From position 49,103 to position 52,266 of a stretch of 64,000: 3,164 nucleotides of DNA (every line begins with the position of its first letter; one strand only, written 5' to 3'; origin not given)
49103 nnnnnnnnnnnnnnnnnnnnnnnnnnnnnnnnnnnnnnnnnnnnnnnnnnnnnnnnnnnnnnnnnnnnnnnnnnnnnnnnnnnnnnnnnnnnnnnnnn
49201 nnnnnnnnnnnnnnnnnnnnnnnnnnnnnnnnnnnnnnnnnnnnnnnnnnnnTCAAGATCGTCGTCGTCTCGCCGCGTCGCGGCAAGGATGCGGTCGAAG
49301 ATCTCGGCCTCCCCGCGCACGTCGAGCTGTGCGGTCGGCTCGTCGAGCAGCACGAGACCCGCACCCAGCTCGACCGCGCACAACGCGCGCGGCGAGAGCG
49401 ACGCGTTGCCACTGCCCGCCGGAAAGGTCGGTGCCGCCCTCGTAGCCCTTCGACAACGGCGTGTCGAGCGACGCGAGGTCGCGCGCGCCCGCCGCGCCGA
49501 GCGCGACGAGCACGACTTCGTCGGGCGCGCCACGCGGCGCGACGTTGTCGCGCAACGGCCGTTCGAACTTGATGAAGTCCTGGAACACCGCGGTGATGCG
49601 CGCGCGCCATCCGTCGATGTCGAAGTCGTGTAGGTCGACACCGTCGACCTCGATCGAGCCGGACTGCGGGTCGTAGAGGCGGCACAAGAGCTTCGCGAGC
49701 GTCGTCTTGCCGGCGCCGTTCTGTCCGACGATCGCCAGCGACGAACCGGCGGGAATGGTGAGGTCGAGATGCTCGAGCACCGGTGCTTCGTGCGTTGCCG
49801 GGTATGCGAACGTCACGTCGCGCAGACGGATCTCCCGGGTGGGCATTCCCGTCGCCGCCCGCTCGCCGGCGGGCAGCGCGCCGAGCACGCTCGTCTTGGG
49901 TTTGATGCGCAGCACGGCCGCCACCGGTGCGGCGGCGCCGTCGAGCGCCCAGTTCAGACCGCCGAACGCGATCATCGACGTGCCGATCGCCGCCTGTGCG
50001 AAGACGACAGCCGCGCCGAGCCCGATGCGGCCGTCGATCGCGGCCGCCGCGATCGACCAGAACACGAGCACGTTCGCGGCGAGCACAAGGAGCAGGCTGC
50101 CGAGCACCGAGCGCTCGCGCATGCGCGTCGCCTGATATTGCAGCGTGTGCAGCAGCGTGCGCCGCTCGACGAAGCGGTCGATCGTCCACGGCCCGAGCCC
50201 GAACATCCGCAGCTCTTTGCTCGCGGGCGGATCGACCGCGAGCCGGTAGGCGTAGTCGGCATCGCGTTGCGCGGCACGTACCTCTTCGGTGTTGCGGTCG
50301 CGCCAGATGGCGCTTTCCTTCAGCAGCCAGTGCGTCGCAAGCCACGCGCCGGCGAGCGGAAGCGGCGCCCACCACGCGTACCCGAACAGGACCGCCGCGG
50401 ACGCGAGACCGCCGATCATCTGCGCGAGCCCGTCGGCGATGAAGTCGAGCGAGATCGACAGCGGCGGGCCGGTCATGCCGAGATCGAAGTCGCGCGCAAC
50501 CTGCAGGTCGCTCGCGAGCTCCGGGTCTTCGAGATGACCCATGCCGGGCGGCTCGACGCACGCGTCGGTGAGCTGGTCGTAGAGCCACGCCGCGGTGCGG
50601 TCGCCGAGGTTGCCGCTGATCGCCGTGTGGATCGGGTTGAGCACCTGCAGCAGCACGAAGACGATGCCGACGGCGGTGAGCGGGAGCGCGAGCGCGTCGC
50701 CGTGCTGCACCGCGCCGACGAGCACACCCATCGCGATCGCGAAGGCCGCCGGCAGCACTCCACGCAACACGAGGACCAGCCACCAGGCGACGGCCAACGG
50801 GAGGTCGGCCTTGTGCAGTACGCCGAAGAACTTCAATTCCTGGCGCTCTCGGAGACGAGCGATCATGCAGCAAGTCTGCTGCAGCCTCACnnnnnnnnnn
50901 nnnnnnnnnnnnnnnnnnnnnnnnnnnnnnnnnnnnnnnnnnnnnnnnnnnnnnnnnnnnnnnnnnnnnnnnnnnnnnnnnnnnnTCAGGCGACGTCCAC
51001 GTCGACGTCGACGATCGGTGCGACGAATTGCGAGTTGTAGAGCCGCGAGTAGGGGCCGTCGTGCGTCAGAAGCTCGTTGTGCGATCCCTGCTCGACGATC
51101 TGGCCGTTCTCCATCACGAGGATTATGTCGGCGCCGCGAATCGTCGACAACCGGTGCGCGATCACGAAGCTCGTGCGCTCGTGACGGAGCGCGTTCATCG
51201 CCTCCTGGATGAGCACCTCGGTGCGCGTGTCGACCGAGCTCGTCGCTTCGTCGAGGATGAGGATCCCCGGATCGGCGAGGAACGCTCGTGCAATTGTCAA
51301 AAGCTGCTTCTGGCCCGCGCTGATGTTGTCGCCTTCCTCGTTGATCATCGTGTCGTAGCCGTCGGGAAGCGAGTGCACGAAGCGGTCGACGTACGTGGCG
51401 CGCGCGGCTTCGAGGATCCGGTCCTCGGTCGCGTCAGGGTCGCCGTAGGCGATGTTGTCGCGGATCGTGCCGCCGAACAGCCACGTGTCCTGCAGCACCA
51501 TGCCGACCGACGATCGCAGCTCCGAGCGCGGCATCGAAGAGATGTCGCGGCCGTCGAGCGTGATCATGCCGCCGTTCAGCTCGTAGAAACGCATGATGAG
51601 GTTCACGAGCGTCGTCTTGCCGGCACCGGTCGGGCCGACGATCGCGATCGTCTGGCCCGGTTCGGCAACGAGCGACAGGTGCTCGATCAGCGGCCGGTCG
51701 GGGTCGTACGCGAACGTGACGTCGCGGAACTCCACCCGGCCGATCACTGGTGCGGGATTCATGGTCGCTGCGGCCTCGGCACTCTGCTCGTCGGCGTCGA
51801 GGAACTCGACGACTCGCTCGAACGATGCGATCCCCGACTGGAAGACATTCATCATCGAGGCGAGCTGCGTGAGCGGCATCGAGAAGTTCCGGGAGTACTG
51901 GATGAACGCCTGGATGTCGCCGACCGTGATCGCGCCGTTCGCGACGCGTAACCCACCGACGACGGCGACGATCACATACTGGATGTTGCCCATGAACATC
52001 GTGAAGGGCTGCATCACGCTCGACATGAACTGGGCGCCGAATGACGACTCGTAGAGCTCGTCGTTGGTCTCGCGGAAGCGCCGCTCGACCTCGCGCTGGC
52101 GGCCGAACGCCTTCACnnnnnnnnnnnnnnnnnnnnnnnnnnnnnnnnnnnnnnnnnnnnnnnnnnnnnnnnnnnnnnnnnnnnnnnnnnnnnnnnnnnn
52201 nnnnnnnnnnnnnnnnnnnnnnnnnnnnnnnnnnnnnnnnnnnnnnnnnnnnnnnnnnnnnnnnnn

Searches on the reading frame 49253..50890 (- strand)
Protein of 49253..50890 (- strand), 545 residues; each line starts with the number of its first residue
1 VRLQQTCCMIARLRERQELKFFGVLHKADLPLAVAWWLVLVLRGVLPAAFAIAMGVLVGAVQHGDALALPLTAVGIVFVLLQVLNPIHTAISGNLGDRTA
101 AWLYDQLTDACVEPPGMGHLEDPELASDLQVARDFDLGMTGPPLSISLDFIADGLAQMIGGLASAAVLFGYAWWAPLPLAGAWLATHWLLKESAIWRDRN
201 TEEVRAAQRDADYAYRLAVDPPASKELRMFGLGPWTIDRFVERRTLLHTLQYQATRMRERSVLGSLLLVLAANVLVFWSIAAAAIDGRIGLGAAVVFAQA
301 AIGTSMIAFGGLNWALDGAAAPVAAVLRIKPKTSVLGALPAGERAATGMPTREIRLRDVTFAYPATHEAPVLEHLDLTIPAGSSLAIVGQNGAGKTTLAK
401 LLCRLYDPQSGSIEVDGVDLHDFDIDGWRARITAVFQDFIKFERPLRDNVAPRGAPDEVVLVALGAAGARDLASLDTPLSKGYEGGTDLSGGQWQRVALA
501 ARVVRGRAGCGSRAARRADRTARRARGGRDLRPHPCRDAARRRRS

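Call 63: search_protein_families(library=pfam, proteins=[window:49253-50890:-])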
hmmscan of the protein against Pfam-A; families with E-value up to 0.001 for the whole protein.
window:49253-50890:- (545 aa): 1 family
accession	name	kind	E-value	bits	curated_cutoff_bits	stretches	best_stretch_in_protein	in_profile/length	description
PF00005.33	ABC_tran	-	2.9e-23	83.4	25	1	372-505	1-125/137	ABC transporter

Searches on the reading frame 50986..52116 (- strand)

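Call 63: search_protein_families(library=pfam, proteins=[window:50986-52116:-])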
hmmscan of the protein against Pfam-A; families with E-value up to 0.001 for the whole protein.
window:50986-52116:- (376 aa): 6 families
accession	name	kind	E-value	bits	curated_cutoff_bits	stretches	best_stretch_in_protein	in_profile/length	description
PF00005.33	ABC_tran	-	3.2e-29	102.7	25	1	145-293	2-137/137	ABC transporter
PF00664.28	ABC_membrane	-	4.7e-13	49.9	28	1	2-82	194-274/274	ABC transporter transmembrane region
PF13401.12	AAA_22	-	0.00029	21.6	27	0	155-311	6-105/130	AAA domain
PF00004.35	AAA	-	0.00031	21.6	21.2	0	159-313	3-91/131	ATPase family associated with various cellular activities (AAA)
PF02463.25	SMC_N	-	0.00044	20.2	40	0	264-334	136-210/220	RecF/RecN/SMC N terminal domain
PF13191.12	AAA_16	-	0.00048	21.1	32.6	0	152-292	21-142/167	AAA ATPase domain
